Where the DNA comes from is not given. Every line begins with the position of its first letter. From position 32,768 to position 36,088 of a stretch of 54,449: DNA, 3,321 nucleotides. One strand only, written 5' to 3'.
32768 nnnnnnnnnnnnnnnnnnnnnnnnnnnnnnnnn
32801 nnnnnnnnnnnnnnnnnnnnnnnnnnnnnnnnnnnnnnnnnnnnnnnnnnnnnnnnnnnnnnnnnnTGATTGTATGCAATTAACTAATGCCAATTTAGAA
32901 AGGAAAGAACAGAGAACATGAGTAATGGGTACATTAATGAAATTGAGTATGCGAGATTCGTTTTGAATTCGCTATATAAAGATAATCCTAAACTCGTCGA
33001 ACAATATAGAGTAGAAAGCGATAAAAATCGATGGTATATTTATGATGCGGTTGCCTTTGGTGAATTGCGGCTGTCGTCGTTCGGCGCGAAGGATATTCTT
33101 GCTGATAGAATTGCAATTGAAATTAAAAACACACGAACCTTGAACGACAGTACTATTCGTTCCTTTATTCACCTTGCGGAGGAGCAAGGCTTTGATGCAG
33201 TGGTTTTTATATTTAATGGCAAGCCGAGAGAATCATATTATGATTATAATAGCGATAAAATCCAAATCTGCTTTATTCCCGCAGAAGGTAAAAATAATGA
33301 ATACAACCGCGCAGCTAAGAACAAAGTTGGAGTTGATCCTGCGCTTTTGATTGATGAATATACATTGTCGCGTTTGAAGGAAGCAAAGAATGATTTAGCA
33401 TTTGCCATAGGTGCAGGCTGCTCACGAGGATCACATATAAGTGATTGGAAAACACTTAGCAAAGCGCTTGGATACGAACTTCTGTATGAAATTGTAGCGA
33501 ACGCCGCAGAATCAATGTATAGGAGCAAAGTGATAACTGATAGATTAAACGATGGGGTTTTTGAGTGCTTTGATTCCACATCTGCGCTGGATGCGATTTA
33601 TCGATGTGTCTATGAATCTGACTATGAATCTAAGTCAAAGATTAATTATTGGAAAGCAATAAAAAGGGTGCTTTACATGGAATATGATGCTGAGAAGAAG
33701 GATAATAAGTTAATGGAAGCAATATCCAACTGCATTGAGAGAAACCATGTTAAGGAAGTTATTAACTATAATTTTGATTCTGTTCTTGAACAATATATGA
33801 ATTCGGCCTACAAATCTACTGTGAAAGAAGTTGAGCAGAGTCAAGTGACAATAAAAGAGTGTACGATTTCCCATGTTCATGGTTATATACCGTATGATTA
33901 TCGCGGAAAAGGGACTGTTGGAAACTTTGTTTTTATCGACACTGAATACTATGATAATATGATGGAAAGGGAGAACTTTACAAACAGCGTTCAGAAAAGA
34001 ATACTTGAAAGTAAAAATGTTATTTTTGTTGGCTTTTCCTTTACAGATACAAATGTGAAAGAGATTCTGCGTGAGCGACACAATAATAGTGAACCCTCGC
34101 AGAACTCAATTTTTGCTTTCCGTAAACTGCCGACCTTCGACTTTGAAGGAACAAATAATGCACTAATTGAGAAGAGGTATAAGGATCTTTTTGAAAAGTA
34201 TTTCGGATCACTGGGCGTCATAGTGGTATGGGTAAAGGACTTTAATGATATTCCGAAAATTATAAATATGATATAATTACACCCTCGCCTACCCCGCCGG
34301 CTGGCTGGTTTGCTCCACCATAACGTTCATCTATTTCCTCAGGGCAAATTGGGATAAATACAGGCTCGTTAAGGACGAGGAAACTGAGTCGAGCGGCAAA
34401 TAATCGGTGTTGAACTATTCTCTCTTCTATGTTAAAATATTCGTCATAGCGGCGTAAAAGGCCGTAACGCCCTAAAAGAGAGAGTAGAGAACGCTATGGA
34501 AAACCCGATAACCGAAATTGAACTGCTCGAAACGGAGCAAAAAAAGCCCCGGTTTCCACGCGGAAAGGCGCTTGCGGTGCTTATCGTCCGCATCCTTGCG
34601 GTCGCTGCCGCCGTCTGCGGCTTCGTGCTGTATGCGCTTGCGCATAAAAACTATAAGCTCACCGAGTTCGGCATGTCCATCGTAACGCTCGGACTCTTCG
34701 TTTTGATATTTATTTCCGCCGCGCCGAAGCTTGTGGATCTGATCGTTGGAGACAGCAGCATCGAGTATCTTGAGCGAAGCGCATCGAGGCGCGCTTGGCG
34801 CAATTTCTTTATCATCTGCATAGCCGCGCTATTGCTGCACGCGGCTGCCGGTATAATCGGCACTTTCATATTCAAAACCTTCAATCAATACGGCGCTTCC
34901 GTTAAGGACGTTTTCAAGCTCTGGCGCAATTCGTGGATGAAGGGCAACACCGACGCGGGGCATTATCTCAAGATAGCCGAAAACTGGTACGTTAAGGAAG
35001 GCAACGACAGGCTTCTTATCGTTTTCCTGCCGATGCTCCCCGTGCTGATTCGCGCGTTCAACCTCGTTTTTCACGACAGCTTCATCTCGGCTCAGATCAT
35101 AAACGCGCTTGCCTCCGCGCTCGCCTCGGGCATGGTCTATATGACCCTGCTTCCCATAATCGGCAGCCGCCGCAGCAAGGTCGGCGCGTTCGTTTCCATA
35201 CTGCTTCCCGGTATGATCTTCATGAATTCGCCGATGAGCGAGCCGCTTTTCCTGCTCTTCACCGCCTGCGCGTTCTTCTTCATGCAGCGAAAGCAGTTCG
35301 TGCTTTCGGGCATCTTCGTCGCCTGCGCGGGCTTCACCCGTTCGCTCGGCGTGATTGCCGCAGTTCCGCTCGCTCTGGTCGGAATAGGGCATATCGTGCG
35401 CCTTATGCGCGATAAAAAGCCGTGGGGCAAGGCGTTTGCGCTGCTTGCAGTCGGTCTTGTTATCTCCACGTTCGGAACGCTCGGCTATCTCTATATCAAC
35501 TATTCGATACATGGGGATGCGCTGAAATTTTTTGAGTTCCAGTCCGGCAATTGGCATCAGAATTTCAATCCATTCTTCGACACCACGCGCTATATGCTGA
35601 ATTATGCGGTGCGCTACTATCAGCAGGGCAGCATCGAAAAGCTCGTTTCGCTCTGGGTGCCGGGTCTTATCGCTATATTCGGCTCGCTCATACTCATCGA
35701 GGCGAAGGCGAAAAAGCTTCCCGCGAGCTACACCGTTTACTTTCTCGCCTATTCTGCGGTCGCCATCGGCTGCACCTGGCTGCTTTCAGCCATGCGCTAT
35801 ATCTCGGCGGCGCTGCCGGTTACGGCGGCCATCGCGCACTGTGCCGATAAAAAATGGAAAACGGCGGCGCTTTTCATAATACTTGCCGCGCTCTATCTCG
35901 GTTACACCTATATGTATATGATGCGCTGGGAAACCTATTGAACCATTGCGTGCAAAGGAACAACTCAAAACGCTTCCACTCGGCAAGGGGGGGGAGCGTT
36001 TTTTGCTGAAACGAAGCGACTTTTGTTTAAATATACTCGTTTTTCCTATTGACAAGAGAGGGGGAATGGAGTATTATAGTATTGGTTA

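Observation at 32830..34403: AT-rich single-gene islet encoding a PD-(D/E)xK-like + SIR2-like fusion: candidate stand-alone NADase defence gene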

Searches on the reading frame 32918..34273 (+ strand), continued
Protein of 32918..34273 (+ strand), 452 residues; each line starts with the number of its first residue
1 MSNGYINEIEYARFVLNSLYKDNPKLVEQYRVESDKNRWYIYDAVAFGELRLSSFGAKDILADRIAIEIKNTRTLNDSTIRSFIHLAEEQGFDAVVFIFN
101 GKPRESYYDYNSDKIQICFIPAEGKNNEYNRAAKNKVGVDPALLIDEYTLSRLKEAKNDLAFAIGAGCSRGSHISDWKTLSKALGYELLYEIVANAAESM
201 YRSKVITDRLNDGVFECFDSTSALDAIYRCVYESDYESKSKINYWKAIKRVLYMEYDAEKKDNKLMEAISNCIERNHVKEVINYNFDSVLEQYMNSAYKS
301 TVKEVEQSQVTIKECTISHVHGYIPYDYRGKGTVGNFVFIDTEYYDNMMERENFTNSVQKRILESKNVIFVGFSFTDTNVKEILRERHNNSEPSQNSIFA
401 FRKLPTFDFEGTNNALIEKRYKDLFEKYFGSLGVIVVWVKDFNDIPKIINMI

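Call 64: find_encoding_contigs(protein=P0026, flank=7000, max_places=2)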
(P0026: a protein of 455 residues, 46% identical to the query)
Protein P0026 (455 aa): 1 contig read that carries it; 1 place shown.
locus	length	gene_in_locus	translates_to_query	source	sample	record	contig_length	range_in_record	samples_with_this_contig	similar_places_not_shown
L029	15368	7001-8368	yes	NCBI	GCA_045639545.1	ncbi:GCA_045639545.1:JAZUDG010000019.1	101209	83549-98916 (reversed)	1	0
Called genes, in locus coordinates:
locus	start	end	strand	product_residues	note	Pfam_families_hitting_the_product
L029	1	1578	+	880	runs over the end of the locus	PF00580:UvrD-helicase, PF13245:AAA_19 (weak), PF13604:AAA_30 (faint), PF00580:UvrD-helicase, PF13087:AAA_12, PF13361:UvrD_C, PF13538:UvrD_C_2 (faint)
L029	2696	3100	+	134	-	-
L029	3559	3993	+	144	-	PF07508:Recombinase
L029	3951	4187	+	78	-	-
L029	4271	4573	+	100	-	-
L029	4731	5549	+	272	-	PF20016:ThsA_Macro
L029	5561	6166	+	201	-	PF08937:ThsB_TIR (faint)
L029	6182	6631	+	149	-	PF00717:Peptidase_S24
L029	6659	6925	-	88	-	-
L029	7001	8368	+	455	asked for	PF13289:SIR2_2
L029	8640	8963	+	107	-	PF01797:Y1_Tnp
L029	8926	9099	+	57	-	-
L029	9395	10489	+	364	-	PF00535:Glycos_transf_2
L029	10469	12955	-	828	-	-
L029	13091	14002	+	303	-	PF02899:Phage_int_SAM_1, PF13495:Phage_int_SAM_4 (faint), PF00589:Phage_integrase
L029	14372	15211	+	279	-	PF09509:Hypoth_Ymh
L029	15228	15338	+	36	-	-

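Call 70: search_protein_families(library=pfam, proteins=[P0062, L025:6788-6958:+, L029:6182-6628:+, L012:7495-7824:+, L027:5384-6439:+, L027:9073-10122:+, L014:9468-10574:+], max_evalue=0.01)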
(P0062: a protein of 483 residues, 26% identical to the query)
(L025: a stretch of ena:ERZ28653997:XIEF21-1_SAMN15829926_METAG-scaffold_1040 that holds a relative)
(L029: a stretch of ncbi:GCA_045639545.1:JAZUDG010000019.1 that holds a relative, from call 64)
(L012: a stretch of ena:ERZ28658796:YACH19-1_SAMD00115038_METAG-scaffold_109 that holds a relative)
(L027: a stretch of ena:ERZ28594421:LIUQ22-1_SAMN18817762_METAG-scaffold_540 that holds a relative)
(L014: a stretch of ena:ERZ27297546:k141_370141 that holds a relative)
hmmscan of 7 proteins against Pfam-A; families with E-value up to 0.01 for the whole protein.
P0062 (483 aa): 1 family
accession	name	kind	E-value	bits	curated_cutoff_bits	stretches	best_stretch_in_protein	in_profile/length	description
PF13289.12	SIR2_2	-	3.6e-17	63.2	24.5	1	300-425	2-124/141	SIR2-like domain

L025:6788-6958:+ (57 aa): 2 families
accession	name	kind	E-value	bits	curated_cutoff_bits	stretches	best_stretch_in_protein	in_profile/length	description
PF13443.12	HTH_26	-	7.5e-17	61.8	22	1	1-56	6-63/63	Cro/C1-type HTH DNA-binding domain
PF01381.28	HTH_3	-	0.00074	19.9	23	1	4-50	8-55/55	Helix-turn-helix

L029:6182-6628:+ (149 aa): 1 family
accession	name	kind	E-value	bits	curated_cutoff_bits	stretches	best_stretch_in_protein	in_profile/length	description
PF00717.28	Peptidase_S24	-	7.8e-27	93.7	23.3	1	28-142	1-116/116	Peptidase S24-like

L012:7495-7824:+ (110 aa): 0 families

L027:5384-6439:+ (352 aa): 1 family
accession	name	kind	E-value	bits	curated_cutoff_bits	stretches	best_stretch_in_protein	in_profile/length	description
PF11185.13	DUF2971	-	8.9e-06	27.4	22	1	203-291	1-88/89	Protein of unknown function (DUF2971)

L027:9073-10122:+ (350 aa): 0 families

L014:9468-10574:+ (369 aa): 0 families

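Call 85: search_protein_families(library=phrogs, proteins=[window:32918-34273:+], max_evalue=0.001)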
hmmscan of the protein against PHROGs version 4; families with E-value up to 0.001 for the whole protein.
window:32918-34273:+ (452 aa): 0 families

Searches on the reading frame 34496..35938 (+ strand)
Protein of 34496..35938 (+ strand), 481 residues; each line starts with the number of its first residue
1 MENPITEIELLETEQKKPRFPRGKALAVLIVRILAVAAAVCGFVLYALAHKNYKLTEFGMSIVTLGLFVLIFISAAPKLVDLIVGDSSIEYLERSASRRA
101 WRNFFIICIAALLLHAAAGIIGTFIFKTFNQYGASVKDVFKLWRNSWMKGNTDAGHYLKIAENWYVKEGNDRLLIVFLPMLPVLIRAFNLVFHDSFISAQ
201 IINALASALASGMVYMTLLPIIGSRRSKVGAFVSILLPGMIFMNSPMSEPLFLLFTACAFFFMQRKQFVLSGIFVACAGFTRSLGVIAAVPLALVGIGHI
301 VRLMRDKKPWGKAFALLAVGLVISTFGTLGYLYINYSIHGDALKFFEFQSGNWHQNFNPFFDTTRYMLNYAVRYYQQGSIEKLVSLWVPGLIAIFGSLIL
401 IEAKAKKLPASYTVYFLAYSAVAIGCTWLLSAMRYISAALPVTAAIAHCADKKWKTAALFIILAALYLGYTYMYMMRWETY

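Call 3: search_protein_families(library=pfam, proteins=[window:34496-35938:+], max_evalue=0.1)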
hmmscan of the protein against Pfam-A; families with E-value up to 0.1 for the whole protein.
window:34496-35938:+ (481 aa): 2 families
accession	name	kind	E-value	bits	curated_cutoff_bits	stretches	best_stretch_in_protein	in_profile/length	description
PF13231.12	PMT_2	-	4.7e-05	24.1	26.1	1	179-318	4-152/160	Dolichyl-phosphate-mannose-protein mannosyltransferase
PF24377.1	DUF7533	-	0.08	13.5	27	1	286-323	12-46/74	Family of unknown function (DUF7533)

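Call 28: find_encoding_contigs(protein=window:34496-35938:+, flank=6000, max_places=10)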
Protein window:34496-35938:+ (481 aa): 2 contigs read that carry it; 2 places shown.
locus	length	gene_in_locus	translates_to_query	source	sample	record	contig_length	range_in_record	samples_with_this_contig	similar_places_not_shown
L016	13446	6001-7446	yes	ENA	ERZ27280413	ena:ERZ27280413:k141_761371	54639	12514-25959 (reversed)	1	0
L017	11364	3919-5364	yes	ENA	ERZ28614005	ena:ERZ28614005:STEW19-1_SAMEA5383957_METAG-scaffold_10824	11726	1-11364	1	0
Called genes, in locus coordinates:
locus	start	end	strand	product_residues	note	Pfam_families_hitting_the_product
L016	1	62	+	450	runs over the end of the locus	PF01554:MatE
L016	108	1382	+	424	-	PF04389:Peptidase_M28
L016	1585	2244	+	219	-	PF02517:Rce1-like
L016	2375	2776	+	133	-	PF13560:HTH_31 (weak), PF12844:HTH_19 (weak), PF01381:HTH_3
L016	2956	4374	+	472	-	PF01554:MatE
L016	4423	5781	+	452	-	PF13289:SIR2_2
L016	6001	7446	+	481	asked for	-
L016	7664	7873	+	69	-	PF04023:FeoA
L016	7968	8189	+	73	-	PF04023:FeoA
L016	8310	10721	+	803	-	PF01926:MMR_HSR1, PF02421:FeoB_N, PF17910:FeoB_Cyto, PF07670:Gate, PF07664:FeoB_C, PF07670:Gate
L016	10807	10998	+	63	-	PF12669:FeoB_associated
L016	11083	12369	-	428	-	-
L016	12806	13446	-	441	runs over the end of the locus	PF23952:LRR_EndoS (faint), PF12799:LRR_4 (faint), PF00404:Dockerin_1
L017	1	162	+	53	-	?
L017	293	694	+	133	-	PF13560:HTH_31 (weak), PF12844:HTH_19 (weak), PF01381:HTH_3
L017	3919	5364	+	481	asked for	-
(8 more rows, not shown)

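Call 85: search_protein_families(library=phrogs, proteins=[window:34496-35938:+], max_evalue=0.001)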
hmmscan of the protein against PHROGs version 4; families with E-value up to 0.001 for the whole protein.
window:34496-35938:+ (481 aa): 0 families
